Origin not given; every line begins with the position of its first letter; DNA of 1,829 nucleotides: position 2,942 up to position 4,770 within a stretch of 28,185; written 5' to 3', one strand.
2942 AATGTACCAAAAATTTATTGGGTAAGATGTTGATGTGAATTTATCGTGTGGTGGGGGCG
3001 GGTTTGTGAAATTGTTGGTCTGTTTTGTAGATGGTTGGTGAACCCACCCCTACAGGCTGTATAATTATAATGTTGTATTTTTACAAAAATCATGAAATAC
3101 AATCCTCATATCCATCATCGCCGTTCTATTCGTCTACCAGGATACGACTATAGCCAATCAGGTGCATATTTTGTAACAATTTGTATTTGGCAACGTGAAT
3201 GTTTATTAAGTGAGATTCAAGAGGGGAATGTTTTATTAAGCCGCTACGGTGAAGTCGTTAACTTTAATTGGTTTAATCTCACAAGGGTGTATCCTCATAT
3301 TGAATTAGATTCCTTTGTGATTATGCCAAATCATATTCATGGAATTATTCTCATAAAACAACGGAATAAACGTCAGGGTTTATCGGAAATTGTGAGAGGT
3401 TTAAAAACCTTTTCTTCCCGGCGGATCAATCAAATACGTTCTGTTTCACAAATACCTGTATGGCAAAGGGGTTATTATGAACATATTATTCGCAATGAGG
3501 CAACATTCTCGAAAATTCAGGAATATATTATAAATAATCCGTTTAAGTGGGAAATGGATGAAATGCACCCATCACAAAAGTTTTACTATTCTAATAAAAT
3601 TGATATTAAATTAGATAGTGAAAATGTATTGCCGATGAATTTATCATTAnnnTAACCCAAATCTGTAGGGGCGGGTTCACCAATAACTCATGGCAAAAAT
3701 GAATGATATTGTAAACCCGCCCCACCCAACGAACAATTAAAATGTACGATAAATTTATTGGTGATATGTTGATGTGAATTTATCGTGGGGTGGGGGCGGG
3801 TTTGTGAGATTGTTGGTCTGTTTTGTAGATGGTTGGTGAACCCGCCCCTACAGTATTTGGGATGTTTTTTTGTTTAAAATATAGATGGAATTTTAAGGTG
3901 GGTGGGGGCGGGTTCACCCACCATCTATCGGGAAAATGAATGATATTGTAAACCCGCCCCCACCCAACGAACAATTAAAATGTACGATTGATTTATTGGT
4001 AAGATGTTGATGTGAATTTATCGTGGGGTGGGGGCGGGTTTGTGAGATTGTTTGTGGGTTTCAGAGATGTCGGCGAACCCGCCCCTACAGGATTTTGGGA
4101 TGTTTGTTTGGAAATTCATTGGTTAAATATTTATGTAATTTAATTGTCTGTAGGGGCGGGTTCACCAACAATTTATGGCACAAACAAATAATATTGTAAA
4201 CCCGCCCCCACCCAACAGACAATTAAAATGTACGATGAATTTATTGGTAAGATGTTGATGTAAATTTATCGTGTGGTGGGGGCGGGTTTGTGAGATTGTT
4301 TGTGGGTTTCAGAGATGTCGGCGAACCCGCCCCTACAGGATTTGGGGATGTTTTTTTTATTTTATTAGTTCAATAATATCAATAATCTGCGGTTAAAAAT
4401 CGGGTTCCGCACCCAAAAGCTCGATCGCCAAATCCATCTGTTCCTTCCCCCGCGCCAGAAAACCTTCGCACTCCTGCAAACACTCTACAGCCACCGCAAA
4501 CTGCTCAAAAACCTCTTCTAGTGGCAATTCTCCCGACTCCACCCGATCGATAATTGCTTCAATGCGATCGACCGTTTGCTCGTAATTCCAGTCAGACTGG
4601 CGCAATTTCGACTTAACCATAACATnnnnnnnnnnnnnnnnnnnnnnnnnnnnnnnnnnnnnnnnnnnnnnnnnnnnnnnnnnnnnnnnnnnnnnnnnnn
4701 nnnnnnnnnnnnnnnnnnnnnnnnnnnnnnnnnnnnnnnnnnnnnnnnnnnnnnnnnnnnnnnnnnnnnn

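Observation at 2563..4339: REPtron: RAYT gene flanked by five copies of an unusually large (about 190 bp) nested-palindrome REP element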

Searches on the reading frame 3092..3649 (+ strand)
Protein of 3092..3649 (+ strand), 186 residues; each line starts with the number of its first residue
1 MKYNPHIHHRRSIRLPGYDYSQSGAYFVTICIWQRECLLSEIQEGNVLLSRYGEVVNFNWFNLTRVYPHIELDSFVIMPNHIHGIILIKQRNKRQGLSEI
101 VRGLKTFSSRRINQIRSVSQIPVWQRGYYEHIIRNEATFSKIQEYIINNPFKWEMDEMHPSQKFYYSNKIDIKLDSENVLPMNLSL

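Call 4: search_protein_families(library=pfam, proteins=[window:3092-3649:+], max_evalue=0.01)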
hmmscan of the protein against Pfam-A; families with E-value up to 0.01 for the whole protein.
window:3092-3649:+ (186 aa): 1 family
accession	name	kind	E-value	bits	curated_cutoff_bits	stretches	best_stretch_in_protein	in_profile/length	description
PF01797.21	Y1_Tnp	-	8.7e-10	39.2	23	1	70-149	41-121/121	Transposase IS200 like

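Call 5: search_protein_families(library=ncbifam, proteins=[window:3092-3649:+], max_evalue=0.01)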
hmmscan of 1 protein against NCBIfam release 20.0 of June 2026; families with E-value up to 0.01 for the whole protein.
window:3092-3649:+ (186 aa): 2 families
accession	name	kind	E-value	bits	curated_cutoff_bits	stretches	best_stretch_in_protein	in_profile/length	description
NF047646.1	REP_Tyr_transpos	equivalog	4.9e-24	84.9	80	1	21-152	7-133/146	REP-associated tyrosine transposase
NF033573.1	transpos_IS200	equivalog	2.5e-05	24.5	55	1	69-146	46-124/126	IS200/IS605 family transposase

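Call 12: find_encoding_contigs(protein=window:3092-3649:+, flank=10000, max_places=10)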
Protein window:3092-3649:+ (186 aa): no gene with exactly this product is on record in the collection.

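Call 13: find_homologous_proteins(query=window:3092-3649:+)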
Query window:3092-3649:+ (186 aa): 7999 proteins with E <= 0.001 among 8000 candidates; the best 120 are listed.
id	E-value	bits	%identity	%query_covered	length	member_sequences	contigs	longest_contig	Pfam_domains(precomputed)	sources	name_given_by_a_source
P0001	5.0e-107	373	87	100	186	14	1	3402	PF01797.22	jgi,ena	-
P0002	8.0e-105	366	85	99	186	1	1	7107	PF01797.22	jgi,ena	-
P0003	8.1e-102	357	84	99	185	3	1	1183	PF01797.22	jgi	-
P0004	9.5e-102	356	84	100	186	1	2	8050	PF01797.22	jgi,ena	-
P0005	8.1e-100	350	83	99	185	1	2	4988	PF01797.22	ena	-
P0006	1.9e-99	349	84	99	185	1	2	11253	PF01797.22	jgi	jgi:putative transposase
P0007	1.0e-98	346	82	99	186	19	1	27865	PF01797.22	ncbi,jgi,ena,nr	ncbi:MAG: transposase [Oscillatoriales cyanobacterium CG2_30_40_61]|nr:MAG: transposase [Oscillatori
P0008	7.1e-98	344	80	100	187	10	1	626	PF01797.22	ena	-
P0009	8.4e-98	343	80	99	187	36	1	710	PF01797.22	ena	-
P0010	5.7e-96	337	77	99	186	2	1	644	PF01797.22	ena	-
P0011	1.2e-95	336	78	99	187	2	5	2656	PF01797.22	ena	-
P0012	3.2e-95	335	77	99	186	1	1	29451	PF01797.22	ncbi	-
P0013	5.2e-95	334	79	99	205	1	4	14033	PF01797.22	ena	-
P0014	8.7e-95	334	79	99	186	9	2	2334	PF01797.22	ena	-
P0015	3.4e-94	332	78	99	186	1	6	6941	PF01797.22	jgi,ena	-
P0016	2.5e-92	326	80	99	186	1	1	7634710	PF01797.22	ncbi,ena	-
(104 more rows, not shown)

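Call 14: find_encoding_contigs(protein=P0016, flank=10000, max_places=4)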
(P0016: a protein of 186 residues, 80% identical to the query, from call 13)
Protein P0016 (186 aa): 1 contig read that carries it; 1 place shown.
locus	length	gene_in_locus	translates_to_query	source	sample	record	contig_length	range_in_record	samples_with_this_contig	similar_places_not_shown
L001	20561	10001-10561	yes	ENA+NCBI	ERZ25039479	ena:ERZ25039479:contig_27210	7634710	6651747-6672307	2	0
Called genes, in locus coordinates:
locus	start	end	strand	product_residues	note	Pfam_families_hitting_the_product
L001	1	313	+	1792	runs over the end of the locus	PF00069:Pkinase, PF07714:PK_Tyr_Ser-Thr, PF13191:AAA_16, PF01590:GAF, PF13185:GAF_2, PF13492:GAF_3 (weak), PF02518:HATPase_c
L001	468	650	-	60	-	-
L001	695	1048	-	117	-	PF02452:PemK_toxin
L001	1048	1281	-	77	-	-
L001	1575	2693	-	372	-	PF13439:Glyco_transf_4, PF20706:GT4-conflict, PF00534:Glycos_transf_1, PF13692:Glyco_trans_1_4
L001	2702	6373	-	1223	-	PF13391:HNH_2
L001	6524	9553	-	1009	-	PF06634:DUF1156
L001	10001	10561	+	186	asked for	PF01797:Y1_Tnp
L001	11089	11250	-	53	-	-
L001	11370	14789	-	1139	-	PF00176:SNF2-rel_dom, PF00270:DEAD, PF04851:ResIII, PF00271:Helicase_C, PF13020:NOV_C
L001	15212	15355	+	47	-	-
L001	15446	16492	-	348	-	PF02661:Fic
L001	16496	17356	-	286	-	PF00535:Glycos_transf_2, PF13641:Glyco_tranf_2_3 (faint)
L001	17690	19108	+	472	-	PF00989:PAS, PF08448:PAS_4, PF08447:PAS_3, PF13426:PAS_9, PF00512:HisKA (faint), PF02518:HATPase_c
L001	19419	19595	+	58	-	-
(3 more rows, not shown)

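Call 15: find_encoding_contigs(protein=P0007, flank=10000, max_places=4)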
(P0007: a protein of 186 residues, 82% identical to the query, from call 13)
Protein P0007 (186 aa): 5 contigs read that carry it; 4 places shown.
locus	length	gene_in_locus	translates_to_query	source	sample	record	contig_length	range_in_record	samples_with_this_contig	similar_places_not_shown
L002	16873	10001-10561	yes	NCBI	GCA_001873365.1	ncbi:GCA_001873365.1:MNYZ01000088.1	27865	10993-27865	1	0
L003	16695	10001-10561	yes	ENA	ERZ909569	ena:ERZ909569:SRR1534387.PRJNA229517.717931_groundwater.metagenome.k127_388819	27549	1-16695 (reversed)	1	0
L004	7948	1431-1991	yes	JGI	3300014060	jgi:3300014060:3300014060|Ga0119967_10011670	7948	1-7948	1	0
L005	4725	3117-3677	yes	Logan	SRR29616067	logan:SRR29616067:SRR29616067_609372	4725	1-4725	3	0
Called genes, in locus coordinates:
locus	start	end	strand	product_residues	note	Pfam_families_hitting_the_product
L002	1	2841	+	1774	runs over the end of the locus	PF05860:TPS, PF12770:CHAT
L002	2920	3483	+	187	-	PF05685:Uma2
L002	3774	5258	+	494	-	PF14691:Fer4_20, PF00070:Pyr_redox (weak), PF01266:DAO (weak), PF03486:HI0933_like (weak), PF07992:Pyr_redox_2, PF01593:Amino_oxidase (weak), PF13450:NAD_binding_8, PF07992:Pyr_redox_2 (weak), +4 more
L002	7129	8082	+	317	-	PF00089:Trypsin, PF13365:Trypsin_2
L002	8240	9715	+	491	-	-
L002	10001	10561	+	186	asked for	PF01797:Y1_Tnp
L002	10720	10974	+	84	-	PF16277:DUF4926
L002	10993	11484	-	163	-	PF01928:CYTH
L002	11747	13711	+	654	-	PF00890:FAD_binding_2, PF01266:DAO, PF01946:Thi4 (weak), PF03486:HI0933_like (weak), PF01593:Amino_oxidase, PF13450:NAD_binding_8, PF00355:Rieske, PF01593:Amino_oxidase, +4 more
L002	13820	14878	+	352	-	PF00355:Rieske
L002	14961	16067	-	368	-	PF00072:Response_reg, PF07228:SpoIIE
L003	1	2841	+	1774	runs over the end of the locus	PF05860:TPS, PF12770:CHAT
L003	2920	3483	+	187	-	PF05685:Uma2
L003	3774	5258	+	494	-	PF14691:Fer4_20, PF00070:Pyr_redox (weak), PF01266:DAO (weak), PF03486:HI0933_like (weak), PF07992:Pyr_redox_2, PF01593:Amino_oxidase (weak), PF13450:NAD_binding_8, PF07992:Pyr_redox_2 (weak), +4 more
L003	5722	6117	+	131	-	PF14218:COP23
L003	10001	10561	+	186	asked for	PF01797:Y1_Tnp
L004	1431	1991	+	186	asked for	PF01797:Y1_Tnp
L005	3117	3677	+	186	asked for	PF01797:Y1_Tnp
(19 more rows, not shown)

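Call 16: find_encoding_contigs(protein=P0012, flank=10000, max_places=4)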
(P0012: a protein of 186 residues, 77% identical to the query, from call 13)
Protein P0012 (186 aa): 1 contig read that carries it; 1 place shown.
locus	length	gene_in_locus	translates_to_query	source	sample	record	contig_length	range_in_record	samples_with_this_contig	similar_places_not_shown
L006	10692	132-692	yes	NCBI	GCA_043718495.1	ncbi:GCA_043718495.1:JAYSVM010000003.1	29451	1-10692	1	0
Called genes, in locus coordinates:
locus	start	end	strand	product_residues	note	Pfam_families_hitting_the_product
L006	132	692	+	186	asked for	PF01797:Y1_Tnp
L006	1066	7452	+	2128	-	PF05860:TPS, PF12770:CHAT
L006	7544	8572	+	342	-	-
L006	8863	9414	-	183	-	PF00076:RRM_1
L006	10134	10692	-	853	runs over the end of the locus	-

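Call 41: search_solved_structures(query=window:3092-3649:+, max_evalue=0.01, show_alignments=2)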
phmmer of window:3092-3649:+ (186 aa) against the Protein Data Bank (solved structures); distinct sequences matched with E-value up to 0.01: 0.

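Call 44: search_solved_structures(query=A2, max_evalue=1, show_alignments=2)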
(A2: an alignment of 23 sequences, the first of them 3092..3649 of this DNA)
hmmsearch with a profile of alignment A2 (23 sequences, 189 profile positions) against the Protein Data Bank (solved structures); distinct sequences matched with E-value up to 1: 8.
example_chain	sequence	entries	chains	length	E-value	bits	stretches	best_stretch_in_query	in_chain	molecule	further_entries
4er8_A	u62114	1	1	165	2.7e-05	27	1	66-155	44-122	TnpArep for protein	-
2xm3_A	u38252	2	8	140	0.0017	21.2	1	71-149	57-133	TRANSPOSASE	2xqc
2xma_A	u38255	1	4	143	0.0018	21.1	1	71-149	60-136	TRANSPOSASE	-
2xo6_A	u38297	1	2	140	0.0083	18.9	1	71-149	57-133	TRANSPOSASE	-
2fyx_A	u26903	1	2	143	0.023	17.5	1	68-152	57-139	transposase, putative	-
3mej_A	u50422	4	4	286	0.24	14.1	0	9-44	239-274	transcriptional regulator ywtF | Putative transcriptional regulator ywtF | Polyisoprenyl-teichoic acid--peptidoglycan teichoic acid transferase TagT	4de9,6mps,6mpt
6uf5_A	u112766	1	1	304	0.38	13.5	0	9-38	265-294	Polyisoprenyl-teichoic acid--peptidoglycan teichoic acid transferase TagT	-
9e78_1o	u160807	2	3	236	0.61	12.8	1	99-147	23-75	DMIP3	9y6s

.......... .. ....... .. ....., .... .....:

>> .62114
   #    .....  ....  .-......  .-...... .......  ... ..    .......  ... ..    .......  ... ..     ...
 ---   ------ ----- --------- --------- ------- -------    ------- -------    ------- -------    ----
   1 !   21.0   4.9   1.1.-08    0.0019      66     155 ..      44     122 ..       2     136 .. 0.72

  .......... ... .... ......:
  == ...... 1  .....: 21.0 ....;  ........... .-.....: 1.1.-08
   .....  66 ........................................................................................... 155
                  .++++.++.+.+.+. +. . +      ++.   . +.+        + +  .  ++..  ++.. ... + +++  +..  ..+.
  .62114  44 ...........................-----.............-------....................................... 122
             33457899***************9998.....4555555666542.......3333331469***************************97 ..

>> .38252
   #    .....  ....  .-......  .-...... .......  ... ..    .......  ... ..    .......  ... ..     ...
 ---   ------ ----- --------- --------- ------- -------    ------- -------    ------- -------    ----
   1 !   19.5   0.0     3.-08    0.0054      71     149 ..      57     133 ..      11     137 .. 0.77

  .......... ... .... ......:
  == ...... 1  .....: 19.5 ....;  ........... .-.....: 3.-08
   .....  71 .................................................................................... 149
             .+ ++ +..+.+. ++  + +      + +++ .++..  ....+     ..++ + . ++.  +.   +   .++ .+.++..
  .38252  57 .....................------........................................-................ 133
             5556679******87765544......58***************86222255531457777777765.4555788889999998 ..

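Call 55: find_encoding_contigs(protein=P0002, flank=6000, max_places=3)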
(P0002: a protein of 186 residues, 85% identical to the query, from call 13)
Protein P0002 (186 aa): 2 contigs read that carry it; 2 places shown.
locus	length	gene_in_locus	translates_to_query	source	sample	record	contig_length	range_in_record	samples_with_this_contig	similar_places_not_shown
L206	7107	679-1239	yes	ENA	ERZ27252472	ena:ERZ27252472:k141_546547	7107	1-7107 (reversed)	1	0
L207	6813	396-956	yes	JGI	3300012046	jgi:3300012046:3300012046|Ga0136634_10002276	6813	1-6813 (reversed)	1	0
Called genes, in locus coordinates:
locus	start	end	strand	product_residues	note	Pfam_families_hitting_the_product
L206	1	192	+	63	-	?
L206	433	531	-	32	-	-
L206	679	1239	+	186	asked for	PF01797:Y1_Tnp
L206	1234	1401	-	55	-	-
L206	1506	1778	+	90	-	PF04365:BrnT_toxin (weak)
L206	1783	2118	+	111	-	-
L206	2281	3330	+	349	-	PF00483:NTP_transferase, PF12804:NTP_transf_3, PF22640:ManC_GMP_beta-helix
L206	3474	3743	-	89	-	-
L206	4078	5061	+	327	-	PF02779:Transket_pyr, PF02780:Transketolase_C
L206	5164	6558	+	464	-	PF07549:Sec_GG (weak), PF21760:SecD_1st, PF22599:SecDF_P1_head, PF02355:SecD_SecF_C, PF03176:MMPL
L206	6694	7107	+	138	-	?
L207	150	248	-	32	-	-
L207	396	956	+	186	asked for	PF01797:Y1_Tnp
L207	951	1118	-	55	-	-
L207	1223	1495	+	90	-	PF04365:BrnT_toxin (weak)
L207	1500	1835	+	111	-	-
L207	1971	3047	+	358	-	PF00483:NTP_transferase, PF12804:NTP_transf_3, PF22640:ManC_GMP_beta-helix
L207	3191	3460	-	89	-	-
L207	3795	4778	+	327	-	PF02779:Transket_pyr, PF02780:Transketolase_C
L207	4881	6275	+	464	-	PF07549:Sec_GG (weak), PF21760:SecD_1st, PF22599:SecDF_P1_head, PF02355:SecD_SecF_C, PF03176:MMPL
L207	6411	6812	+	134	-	?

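Call 56: find_encoding_contigs(protein=P0006, flank=6000, max_places=3)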
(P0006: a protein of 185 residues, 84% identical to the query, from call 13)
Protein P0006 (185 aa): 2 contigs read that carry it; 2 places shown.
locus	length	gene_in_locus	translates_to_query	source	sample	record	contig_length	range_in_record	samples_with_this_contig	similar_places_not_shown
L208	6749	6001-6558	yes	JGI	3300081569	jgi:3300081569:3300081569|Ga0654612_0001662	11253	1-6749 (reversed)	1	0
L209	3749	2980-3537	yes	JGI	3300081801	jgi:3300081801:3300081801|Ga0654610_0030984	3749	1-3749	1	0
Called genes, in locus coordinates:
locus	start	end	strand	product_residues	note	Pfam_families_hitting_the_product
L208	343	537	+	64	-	-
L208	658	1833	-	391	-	PF00155:Aminotran_1_2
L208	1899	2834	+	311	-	-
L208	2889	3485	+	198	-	-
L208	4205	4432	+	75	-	-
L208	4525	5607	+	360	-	PF00497:SBP_bac_3, PF09084:NMT1 (weak)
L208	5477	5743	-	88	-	-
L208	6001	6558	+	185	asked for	PF01797:Y1_Tnp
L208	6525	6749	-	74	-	?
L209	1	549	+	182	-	?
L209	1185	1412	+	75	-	-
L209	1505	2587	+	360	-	PF00497:SBP_bac_3, PF09084:NMT1 (weak)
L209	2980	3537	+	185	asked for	PF01797:Y1_Tnp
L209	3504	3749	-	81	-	?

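Call 78: predict_structure(alignment_id=A2)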
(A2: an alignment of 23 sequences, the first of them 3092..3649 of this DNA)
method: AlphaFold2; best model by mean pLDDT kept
length: 186 residues; sequences in the alignment: 23
mean_pLDDT: 77.2   pTM: 0.74
mean pLDDT of the five models: 77.2, 76.5, 74.5, 74.4, 72.9
residues with pLDDT >= 90: 67; 70-90: 71; 50-70: 21; < 50: 27
segments of 3 or more residues with pLDDT < 50: 1-3, 163-186
pLDDT, mean of each block of 10 residues (from residue 1): 52 72 90 84 85 95 94 91 92 88 95 87 83 81 80 67 43 37 33
secondary structure, 60 per line:
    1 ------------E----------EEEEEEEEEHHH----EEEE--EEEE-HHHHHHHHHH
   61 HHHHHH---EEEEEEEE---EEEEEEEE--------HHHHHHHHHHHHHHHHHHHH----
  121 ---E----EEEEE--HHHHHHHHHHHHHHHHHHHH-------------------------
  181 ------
elements in order: E24-32 E40-43 E46-49 H51-66 E70-77 E81-88 H97-116 E129-133 H136-155

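Call 80: fold_search(model_id=the predicted structure, library=pdb)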
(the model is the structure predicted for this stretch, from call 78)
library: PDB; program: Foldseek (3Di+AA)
matches with E <= 10: 1014; with E <= 0.001: 30
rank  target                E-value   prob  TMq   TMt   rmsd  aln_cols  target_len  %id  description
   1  4er8_A                2.4e-08  1.00  0.58  0.65   3.3       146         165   20  Structure of the REP associates tyrosine transposase bound to a REP hairpin (released 2012-08-15)
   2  2xma_B                7.9e-07  1.00  0.48  0.65   8.4       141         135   18  DEINOCOCCUS RADIODURANS ISDRA2 TRANSPOSASE RIGHT END DNA COMPLEX (released 2010-10-13)
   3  2xm3_D                9.5e-07  1.00  0.48  0.68   7.7       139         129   19  Deinococcus radiodurans ISDra2 Transposase Left end DNA complex (released 2010-10-13)
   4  2xm3_A                1.0e-06  1.00  0.47  0.67   7.8       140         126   18  Deinococcus radiodurans ISDra2 Transposase Left end DNA complex (released 2010-10-13)
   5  2xqc_D                1.1e-06  1.00  0.49  0.66   8.8       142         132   18  DEINOCOCCUS RADIODURANS ISDRA2 TRANSPOSASE COMPLEXED WITH LEFT END RECOGNITION AND CLEAVAGE SITE AND ZN (released 2010-10-13)
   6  2xo6_D                1.3e-06  1.00  0.48  0.68   7.9       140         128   18  DEINOCOCCUS RADIODURANS ISDRA2 TRANSPOSASE Y132F MUTANT COMPLEXED WITH LEFT END RECOGNITION AND CLEAVAGE SITE (released 2010-10-13)
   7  2xma_A                1.4e-06  1.00  0.49  0.63   8.4       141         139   18  DEINOCOCCUS RADIODURANS ISDRA2 TRANSPOSASE RIGHT END DNA COMPLEX (released 2010-10-13)
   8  2xm3_C                1.6e-06  1.00  0.48  0.68   7.6       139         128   19  Deinococcus radiodurans ISDra2 Transposase Left end DNA complex (released 2010-10-13)
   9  2xo6_A                1.6e-06  1.00  0.48  0.65   8.4       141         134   18  DEINOCOCCUS RADIODURANS ISDRA2 TRANSPOSASE Y132F MUTANT COMPLEXED WITH LEFT END RECOGNITION AND CLEAVAGE SITE (released 2010-10-13)
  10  2xma_E                1.9e-06  1.00  0.48  0.63   8.4       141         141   18  DEINOCOCCUS RADIODURANS ISDRA2 TRANSPOSASE RIGHT END DNA COMPLEX (released 2010-10-13)
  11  2a6m_B                1.9e-06  1.00  0.50  0.61  13.2       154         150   14  Crystal Structure of the ISHp608 Transposase (released 2005-10-25)
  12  2xm3_B                2.9e-06  1.00  0.48  0.68   7.5       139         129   19  Deinococcus radiodurans ISDra2 Transposase Left end DNA complex (released 2010-10-13)
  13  2vjv_A                3.4e-06  1.00  0.49  0.71   7.4       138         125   14  Crystal structure of the IS608 transposase in complex with left end 26-mer DNA hairpin and a 6-mer DNA representing th (released 2008-02-19)
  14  2vic_A                3.9e-06  1.00  0.49  0.59  13.4       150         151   15  CRYSTAL STRUCTURE OF THE ISHP608 TRANSPOSASE IN COMPLEX with Left end 26- mer DNA and manganese (released 2008-02-19)
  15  2vih_B                4.1e-06  1.00  0.50  0.70   6.9       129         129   16  CRYSTAL STRUCTURE OF THE IS608 TRANSPOSASE IN COMPLEX WITH Left END 26-MER DNA (released 2008-02-19)
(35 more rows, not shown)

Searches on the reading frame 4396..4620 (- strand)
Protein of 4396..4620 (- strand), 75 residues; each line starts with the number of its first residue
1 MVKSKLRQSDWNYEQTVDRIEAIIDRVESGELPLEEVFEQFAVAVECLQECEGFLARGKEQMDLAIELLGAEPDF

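Call 4: search_protein_families(library=pfam, proteins=[window:4396-4620:-], max_evalue=0.01)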
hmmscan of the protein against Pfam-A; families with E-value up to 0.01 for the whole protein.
window:4396-4620:- (75 aa): 1 family
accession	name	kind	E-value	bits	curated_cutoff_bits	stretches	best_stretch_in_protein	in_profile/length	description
PF02609.21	Exonuc_VII_S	-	1.5e-13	51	24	1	13-63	1-51/52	Exonuclease VII small subunit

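Call 49: find_encoding_contigs(protein=window:4396-4620:-, flank=6000, max_places=8)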
Protein window:4396-4620:- (75 aa): no gene with exactly this product is on record in the collection.
